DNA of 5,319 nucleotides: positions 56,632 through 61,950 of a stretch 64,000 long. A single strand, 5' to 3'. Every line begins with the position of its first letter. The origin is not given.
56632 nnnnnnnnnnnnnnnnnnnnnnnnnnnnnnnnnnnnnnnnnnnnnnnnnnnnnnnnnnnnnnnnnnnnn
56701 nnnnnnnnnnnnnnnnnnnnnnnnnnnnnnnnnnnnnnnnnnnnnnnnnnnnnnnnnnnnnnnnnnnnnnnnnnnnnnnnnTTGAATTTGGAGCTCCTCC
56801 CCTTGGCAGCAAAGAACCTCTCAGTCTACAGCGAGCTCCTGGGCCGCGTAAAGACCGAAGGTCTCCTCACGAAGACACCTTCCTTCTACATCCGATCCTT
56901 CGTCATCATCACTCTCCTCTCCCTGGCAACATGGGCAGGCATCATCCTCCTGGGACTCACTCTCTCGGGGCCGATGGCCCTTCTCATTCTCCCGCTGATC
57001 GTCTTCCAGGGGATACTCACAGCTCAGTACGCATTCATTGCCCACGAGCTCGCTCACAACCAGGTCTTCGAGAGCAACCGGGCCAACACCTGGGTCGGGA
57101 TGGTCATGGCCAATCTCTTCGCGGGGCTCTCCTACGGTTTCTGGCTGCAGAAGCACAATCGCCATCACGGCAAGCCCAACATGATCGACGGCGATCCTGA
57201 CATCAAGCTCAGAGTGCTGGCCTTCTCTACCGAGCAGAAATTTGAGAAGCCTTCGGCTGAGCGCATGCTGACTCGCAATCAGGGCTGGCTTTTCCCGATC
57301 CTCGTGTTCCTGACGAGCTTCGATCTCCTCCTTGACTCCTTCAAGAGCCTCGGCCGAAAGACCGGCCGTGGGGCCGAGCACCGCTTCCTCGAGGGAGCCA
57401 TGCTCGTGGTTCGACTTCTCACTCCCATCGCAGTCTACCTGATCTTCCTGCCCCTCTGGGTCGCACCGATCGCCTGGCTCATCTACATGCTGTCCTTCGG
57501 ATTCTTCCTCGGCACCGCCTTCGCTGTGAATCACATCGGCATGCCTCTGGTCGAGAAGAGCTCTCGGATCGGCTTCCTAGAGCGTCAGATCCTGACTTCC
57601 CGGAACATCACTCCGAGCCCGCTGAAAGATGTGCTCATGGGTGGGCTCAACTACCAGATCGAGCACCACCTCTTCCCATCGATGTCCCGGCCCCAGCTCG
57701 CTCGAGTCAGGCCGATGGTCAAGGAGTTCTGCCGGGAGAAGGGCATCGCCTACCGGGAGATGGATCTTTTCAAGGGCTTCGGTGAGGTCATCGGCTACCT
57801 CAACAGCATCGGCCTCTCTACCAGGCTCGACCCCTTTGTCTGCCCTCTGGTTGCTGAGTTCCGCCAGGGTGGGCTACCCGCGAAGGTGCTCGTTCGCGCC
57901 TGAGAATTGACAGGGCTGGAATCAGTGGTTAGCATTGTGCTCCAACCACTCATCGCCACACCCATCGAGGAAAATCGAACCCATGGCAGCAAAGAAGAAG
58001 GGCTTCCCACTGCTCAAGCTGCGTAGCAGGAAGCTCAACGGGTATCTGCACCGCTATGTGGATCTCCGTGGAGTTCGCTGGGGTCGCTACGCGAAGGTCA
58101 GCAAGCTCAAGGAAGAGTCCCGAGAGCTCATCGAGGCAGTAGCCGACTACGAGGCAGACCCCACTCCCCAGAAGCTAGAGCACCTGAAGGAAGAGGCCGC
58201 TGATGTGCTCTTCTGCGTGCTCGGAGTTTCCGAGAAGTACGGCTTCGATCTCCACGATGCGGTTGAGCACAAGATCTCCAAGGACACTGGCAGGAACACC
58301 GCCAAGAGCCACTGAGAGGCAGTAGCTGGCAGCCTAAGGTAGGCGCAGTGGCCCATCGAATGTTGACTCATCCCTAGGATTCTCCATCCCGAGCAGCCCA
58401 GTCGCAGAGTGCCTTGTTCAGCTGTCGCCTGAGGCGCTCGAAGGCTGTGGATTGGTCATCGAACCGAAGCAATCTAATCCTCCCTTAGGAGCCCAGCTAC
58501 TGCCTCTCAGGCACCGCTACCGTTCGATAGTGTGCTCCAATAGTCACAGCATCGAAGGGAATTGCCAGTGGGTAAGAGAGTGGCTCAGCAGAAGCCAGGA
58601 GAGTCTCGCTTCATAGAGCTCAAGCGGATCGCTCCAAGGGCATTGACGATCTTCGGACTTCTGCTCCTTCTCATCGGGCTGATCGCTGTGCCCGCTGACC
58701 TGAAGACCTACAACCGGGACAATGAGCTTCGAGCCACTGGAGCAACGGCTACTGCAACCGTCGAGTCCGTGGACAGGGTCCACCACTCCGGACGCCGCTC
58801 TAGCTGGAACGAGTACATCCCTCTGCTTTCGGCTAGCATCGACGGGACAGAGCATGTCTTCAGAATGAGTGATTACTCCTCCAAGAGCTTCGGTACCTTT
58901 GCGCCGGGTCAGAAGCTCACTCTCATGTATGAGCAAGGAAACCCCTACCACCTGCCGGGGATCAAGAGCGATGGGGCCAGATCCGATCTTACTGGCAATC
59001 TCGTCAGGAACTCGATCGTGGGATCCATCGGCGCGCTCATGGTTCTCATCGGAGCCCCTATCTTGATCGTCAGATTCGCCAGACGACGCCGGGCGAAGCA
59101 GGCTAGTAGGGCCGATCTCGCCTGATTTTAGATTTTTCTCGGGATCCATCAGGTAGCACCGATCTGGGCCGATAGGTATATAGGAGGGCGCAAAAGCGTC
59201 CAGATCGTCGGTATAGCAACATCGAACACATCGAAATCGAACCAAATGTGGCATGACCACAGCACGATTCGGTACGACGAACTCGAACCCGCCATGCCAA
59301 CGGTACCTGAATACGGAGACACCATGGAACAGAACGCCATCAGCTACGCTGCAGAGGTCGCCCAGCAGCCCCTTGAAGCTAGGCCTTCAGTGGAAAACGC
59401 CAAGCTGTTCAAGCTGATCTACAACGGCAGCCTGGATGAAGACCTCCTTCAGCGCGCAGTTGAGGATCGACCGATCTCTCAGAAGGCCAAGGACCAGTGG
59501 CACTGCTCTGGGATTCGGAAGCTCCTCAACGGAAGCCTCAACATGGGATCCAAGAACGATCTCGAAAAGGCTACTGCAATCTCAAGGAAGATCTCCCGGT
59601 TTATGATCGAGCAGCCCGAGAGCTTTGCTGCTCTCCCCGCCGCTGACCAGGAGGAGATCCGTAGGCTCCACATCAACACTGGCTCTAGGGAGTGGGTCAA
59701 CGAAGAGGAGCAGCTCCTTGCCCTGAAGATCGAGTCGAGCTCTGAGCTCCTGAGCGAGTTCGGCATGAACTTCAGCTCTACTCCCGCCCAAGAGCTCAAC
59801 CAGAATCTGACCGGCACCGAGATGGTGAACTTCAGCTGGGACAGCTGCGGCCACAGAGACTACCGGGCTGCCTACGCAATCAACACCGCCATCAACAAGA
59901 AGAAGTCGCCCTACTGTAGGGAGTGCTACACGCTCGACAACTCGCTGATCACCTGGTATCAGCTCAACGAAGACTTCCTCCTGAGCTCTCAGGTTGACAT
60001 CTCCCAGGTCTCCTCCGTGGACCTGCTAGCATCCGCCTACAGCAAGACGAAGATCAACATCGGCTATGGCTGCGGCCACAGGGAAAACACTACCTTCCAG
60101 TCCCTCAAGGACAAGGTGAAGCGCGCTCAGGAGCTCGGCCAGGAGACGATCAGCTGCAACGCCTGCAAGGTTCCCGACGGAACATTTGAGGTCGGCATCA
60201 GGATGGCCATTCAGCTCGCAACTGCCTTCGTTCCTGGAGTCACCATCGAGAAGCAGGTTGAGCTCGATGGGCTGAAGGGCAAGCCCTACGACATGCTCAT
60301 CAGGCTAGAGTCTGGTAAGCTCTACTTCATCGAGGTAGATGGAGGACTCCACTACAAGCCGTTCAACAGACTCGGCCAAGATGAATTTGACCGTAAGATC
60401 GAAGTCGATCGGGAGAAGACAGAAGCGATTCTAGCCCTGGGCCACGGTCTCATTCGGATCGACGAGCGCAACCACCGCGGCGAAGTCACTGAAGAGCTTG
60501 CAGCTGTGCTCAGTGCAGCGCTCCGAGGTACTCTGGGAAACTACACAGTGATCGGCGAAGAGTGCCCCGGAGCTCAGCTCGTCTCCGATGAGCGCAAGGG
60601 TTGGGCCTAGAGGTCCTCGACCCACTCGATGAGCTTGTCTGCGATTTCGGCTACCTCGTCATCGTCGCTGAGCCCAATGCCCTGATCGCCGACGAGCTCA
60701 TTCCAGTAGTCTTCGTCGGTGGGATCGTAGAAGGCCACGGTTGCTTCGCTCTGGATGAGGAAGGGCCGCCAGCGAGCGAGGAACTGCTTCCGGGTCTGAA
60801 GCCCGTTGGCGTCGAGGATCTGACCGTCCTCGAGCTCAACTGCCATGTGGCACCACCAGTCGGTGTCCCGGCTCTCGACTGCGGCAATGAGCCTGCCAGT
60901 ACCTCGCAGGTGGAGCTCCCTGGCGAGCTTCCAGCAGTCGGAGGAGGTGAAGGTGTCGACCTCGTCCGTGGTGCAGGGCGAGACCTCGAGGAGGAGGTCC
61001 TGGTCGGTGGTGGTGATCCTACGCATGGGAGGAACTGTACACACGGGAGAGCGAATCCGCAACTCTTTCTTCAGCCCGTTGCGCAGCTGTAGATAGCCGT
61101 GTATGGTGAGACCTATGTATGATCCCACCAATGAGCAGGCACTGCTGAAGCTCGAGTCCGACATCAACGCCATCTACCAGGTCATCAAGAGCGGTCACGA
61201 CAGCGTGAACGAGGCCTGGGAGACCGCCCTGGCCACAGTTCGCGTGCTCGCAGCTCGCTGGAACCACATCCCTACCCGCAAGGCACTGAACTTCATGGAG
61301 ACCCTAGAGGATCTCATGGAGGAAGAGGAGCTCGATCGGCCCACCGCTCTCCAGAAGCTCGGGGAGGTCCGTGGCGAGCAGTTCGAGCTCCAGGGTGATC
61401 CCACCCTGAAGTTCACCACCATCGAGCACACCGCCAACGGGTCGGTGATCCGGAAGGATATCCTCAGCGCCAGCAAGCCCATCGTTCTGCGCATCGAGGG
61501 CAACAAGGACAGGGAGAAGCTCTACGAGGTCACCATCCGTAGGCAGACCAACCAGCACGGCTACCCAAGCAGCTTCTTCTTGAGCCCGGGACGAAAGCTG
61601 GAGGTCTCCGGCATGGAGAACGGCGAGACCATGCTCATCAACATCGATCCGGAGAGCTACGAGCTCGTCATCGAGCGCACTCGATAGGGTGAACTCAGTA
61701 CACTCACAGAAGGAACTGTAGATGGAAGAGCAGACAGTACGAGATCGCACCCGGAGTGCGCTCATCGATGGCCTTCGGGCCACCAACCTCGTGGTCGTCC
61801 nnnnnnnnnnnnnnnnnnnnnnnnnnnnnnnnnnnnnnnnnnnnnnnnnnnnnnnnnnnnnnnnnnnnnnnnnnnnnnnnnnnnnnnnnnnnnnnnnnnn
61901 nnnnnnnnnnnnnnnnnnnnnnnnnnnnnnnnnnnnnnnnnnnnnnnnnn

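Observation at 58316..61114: Convergent gene pair: Zn-ribbon/DUF559-like nuclease versus the only minus-strand gene, with back-to-back leaderless promoters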

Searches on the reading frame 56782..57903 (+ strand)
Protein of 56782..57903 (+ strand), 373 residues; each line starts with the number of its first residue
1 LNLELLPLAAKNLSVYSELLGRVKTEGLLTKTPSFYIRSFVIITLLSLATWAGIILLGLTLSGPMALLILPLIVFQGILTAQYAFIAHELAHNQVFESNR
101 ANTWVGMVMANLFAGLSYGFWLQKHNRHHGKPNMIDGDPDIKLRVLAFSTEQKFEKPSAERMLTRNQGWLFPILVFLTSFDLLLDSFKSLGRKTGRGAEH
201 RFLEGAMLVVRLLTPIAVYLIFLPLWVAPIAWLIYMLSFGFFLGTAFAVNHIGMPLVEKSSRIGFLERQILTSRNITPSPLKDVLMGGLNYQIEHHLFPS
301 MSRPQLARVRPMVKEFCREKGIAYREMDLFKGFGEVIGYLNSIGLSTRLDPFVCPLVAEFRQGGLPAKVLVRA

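Call 5: search_protein_families(library=pfam, proteins=[window:56782-57903:+], max_evalue=0.1)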
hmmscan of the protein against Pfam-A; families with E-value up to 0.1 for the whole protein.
window:56782-57903:+ (373 aa): 1 family
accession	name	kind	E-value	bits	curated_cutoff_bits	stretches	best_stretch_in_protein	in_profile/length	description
PF00487.30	FA_desaturase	-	2.3e-40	139.4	29.7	1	68-326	4-251/253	Fatty acid desaturase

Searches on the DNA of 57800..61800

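Call 111: search_rna_families(source=window, start=57800, end=61800, threshold=evalue, max_evalue=1)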
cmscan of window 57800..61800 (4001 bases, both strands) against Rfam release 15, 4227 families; matches with E-value up to 1: 0.
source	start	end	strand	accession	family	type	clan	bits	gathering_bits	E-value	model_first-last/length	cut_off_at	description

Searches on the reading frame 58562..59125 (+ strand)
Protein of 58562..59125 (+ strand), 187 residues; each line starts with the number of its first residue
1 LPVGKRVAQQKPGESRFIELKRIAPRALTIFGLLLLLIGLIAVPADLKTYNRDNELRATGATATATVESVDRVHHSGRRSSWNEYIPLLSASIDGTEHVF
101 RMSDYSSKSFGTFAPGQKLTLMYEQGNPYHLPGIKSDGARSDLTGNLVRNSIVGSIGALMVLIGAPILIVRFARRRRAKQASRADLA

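Call 5: search_protein_families(library=pfam, proteins=[window:58562-59125:+], max_evalue=0.1)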
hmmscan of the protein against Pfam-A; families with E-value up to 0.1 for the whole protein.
window:58562-59125:+ (187 aa): 2 families
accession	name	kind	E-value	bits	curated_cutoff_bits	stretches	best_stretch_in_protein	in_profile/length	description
PF12158.14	DUF3592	-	0.0049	17.9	25.3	1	64-128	2-74/84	Domain of unknown function (DUF3592)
PF14927.11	Neurensin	-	0.041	14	27.7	0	151-183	42-74/132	Neurensin/Transmembrane protein 74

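Call 8: search_protein_families(library=phrogs, proteins=[window:58562-59125:+], max_evalue=0.01)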
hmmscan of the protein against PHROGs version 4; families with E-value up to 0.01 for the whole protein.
window:58562-59125:+ (187 aa): 0 families

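Call 9: search_protein_families(library=ncbifam, proteins=[window:58562-59125:+], max_evalue=0.1)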
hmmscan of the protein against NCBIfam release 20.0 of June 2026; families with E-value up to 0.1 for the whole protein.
window:58562-59125:+ (187 aa): 0 families
